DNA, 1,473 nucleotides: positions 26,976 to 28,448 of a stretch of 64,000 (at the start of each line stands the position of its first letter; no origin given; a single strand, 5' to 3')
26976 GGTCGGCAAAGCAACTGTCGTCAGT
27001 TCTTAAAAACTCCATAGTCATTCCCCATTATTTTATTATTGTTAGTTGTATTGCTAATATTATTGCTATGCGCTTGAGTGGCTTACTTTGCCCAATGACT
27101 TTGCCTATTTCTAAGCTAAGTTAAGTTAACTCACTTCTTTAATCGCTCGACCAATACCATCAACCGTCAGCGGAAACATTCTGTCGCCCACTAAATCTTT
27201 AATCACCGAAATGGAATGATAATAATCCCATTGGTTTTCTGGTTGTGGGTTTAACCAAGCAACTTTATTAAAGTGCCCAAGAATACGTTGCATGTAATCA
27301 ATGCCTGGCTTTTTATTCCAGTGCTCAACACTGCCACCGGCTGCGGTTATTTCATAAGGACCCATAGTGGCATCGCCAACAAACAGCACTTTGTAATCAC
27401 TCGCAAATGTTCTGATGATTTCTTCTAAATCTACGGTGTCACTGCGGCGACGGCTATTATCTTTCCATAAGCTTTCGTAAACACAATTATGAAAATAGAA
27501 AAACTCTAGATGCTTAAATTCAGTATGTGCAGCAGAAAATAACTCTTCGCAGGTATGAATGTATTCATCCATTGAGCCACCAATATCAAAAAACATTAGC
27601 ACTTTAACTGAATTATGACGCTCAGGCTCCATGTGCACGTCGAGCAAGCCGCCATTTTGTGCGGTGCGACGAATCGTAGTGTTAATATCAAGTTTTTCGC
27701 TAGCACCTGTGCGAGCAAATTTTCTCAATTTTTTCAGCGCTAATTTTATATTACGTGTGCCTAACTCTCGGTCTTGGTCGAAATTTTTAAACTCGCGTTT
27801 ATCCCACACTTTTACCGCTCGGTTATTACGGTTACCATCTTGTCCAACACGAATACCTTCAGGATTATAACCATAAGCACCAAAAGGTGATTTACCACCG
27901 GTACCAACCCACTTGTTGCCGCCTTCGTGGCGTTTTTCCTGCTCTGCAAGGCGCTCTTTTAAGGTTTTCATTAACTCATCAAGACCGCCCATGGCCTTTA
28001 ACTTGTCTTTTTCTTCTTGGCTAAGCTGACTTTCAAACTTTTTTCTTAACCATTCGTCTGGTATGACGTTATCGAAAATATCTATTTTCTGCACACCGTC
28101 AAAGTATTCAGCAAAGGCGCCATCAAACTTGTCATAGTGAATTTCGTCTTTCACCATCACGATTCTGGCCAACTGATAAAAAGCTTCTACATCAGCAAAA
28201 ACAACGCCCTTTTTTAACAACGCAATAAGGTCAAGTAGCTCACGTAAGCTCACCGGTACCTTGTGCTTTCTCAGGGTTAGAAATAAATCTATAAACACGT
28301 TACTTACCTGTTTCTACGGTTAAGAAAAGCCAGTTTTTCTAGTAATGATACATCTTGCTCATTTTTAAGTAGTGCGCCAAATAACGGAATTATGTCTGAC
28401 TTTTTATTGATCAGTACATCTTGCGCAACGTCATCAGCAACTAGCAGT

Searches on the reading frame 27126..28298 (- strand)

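Call 5: search_protein_families(library=pfam, proteins=[window:27126-28298:-])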
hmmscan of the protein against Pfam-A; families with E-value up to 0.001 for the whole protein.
window:27126-28298:- (390 aa): 1 family
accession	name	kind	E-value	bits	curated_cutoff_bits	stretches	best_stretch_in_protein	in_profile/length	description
PF05762.20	VWA_CoxE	-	7.3e-11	42.3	26.4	1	183-273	7-100/222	VWA domain containing CoxE-like protein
